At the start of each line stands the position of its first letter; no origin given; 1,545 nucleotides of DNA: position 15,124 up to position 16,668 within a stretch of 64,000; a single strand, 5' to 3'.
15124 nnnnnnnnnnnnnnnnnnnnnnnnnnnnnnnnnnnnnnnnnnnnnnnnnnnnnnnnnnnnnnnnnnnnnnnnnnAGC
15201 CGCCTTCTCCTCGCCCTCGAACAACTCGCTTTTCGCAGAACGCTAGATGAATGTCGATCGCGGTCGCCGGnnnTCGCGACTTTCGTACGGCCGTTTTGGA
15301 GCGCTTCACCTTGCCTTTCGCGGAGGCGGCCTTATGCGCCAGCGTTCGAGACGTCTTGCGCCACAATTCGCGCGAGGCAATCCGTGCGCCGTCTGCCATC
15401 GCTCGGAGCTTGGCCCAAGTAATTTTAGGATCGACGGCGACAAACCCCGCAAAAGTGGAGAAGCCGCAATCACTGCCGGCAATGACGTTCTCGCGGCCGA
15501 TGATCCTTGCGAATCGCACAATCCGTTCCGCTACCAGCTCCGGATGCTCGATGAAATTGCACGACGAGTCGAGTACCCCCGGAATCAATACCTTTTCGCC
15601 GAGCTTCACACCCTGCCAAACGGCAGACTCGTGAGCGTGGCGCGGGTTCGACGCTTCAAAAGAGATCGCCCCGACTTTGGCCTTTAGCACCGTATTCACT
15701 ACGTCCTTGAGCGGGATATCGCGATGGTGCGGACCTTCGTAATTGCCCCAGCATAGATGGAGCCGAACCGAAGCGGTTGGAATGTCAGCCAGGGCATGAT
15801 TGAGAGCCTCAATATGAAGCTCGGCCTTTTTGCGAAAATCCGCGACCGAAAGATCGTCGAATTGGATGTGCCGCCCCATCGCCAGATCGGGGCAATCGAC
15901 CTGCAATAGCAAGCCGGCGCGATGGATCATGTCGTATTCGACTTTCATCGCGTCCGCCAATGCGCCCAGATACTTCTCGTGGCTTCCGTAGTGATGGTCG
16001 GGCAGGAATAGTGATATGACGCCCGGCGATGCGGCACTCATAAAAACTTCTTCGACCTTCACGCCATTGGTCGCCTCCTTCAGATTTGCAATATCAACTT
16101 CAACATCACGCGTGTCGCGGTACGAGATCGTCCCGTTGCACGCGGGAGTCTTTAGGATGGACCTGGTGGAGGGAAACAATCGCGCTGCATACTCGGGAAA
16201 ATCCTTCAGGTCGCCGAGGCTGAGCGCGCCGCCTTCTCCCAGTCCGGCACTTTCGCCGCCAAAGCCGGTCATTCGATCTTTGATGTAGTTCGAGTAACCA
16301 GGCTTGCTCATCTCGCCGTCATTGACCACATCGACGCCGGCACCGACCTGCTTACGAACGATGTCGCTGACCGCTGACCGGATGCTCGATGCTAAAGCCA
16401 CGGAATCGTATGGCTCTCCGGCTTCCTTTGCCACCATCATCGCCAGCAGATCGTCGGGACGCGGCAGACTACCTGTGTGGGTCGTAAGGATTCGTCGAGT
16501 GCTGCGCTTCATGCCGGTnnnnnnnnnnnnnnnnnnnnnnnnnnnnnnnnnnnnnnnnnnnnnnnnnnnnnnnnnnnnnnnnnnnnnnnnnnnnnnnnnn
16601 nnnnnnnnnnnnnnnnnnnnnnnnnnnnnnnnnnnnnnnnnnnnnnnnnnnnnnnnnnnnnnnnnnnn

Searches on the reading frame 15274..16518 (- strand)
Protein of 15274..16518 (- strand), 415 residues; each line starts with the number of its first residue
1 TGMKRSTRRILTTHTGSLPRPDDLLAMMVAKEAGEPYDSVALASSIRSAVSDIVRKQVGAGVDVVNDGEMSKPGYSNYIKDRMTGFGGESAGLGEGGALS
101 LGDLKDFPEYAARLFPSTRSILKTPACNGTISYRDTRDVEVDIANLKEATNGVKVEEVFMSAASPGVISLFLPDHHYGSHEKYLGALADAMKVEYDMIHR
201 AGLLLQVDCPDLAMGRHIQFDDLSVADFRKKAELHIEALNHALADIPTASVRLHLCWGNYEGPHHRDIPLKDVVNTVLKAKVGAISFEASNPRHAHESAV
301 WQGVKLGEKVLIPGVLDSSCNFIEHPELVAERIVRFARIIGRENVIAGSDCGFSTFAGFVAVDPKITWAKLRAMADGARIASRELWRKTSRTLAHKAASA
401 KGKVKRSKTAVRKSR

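Call 37: search_protein_families(library=pfam, proteins=[window:15274-16518:-], max_evalue=0.0001)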
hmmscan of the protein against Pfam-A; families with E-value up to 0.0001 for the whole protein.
window:15274-16518:- (415 aa): 1 family
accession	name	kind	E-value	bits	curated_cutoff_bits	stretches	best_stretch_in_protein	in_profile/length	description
PF01717.24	Meth_synt_2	-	1.1e-10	41.7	21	1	185-358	150-308/324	Cobalamin-independent synthase, Catalytic domain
